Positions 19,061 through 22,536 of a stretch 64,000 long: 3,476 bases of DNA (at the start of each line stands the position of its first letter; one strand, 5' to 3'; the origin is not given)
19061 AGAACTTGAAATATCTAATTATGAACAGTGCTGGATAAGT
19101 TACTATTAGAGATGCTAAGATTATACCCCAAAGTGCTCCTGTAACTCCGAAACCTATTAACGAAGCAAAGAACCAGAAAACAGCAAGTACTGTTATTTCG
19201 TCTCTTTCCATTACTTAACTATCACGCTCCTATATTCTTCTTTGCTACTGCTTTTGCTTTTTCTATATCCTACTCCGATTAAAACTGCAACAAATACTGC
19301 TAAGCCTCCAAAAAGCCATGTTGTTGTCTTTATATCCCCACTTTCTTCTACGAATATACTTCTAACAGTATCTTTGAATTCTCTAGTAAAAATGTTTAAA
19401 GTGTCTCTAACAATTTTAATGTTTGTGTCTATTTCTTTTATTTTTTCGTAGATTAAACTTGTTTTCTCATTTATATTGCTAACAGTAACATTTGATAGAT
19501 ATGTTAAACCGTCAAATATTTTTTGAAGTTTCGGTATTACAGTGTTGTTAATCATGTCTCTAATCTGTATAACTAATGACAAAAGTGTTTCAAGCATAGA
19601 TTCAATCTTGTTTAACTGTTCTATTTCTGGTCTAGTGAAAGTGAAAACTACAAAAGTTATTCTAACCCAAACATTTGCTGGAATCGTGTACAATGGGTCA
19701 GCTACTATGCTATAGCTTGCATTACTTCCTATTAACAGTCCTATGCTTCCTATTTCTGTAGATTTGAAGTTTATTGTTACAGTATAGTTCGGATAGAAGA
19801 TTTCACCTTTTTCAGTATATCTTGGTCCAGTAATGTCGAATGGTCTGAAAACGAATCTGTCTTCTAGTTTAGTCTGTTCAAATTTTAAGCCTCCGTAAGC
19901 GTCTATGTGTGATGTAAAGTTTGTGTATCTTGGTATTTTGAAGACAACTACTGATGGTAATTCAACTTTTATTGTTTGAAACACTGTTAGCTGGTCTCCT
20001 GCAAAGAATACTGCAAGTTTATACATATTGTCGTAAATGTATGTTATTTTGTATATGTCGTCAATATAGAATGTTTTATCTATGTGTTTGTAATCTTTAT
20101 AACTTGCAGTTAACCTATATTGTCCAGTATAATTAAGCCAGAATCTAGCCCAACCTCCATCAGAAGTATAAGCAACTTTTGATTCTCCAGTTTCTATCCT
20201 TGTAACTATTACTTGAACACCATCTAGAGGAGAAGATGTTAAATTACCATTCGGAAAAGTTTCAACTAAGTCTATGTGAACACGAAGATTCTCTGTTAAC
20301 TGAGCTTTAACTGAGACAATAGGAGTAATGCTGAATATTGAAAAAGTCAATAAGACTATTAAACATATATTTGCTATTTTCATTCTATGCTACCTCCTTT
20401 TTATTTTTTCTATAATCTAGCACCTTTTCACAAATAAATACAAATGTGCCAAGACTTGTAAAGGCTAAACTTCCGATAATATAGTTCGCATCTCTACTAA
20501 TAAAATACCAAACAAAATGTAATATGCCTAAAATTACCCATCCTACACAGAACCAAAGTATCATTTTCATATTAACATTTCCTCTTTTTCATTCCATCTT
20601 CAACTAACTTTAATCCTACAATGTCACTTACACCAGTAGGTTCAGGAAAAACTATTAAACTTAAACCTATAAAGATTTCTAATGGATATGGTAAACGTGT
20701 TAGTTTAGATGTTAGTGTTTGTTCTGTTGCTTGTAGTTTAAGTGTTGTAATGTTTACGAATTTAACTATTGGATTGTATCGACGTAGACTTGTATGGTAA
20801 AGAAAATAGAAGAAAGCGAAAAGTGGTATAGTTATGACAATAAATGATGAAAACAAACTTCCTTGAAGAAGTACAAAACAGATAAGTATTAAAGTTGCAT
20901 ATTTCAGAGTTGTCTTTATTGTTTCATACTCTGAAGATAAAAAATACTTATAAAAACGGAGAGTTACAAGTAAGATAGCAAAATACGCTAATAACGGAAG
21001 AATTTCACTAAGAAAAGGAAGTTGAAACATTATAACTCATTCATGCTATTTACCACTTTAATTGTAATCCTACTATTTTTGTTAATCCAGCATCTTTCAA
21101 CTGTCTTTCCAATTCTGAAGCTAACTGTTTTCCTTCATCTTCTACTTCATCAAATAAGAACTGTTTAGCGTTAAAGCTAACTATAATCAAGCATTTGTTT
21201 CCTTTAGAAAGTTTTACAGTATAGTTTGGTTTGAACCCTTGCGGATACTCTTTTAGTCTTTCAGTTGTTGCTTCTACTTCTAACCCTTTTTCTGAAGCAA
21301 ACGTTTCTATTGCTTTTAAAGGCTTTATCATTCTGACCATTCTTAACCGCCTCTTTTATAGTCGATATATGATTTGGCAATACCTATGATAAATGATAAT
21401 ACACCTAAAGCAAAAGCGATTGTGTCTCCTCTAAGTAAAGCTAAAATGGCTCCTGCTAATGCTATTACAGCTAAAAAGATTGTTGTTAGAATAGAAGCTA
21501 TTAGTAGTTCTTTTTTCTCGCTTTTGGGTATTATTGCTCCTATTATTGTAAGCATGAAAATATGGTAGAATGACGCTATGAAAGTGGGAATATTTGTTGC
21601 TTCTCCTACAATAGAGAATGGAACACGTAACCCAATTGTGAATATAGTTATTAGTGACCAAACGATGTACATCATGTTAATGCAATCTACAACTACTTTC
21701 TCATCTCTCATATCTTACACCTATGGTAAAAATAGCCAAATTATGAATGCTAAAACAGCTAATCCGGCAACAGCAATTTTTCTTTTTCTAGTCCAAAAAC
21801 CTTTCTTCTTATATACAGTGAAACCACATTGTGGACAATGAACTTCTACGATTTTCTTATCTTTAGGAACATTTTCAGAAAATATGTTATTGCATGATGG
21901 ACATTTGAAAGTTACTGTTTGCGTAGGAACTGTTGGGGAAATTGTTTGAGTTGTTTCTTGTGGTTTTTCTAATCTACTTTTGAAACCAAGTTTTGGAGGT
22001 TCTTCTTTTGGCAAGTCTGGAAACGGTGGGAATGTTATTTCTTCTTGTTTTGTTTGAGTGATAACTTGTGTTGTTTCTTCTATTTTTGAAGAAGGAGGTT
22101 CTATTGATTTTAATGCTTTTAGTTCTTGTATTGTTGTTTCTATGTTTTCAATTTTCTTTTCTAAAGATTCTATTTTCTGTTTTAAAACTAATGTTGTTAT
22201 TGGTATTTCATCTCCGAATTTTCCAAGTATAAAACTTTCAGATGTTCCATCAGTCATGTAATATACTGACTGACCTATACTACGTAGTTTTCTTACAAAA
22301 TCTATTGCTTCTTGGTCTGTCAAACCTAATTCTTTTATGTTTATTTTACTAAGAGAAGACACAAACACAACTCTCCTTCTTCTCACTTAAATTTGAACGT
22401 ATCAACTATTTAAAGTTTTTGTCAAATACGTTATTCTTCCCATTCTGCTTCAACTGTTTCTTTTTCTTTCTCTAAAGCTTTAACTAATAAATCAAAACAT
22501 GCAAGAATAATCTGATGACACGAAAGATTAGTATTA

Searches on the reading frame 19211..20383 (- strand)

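Call 6: search_protein_families(library=pfam, proteins=[window:19211-20383:-], max_evalue=0.01)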
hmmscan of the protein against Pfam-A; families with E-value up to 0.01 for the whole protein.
window:19211-20383:- (390 aa): 1 family
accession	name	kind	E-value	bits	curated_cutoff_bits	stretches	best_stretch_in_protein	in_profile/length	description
PF13620.12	CarboxypepD_reg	-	1.8e-05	25.4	32.3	1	49-102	10-63/82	Carboxypeptidase regulatory-like domain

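Call 77: search_protein_families(library=phrogs, proteins=[window:19211-20383:-], max_evalue=0.001)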
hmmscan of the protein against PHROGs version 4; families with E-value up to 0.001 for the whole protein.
window:19211-20383:- (390 aa): 0 families

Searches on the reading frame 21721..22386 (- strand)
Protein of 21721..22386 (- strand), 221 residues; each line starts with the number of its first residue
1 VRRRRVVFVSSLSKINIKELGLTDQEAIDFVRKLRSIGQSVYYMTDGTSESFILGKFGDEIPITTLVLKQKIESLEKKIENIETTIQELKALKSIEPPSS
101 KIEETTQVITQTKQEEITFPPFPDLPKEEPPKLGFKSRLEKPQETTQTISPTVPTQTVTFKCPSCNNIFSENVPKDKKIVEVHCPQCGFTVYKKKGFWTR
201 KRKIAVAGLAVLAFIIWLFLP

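Call 6: search_protein_families(library=pfam, proteins=[window:21721-22386:-], max_evalue=0.01)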
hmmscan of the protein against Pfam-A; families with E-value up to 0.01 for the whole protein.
window:21721-22386:- (221 aa): 5 families
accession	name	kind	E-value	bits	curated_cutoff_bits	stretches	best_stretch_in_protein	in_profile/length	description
PF09723.15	Zn_ribbon_8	-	0.00017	22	34.4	1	160-189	6-34/41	Zinc ribbon domain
PF13824.12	zf-Mss51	-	0.0013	19.3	27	1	161-200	1-33/55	Zinc-finger of mitochondrial splicing suppressor 51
PF17848.7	Zn_ribbon_ACC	-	0.0016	19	24.5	0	184-194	4-14/26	Acetyl-CoA carboxylase zinc finger domain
PF05129.18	Zn_ribbon_Elf1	-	0.0035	17.9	29.8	1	149-190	12-55/79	Transcription elongation factor Elf1 like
PF13717.11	Zn_ribbon_4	-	0.004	17.5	30.3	0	152-169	18-35/36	zinc-ribbon domain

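Call 77: search_protein_families(library=phrogs, proteins=[window:21721-22386:-], max_evalue=0.001)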
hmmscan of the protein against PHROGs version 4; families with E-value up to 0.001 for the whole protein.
window:21721-22386:- (221 aa): 0 families
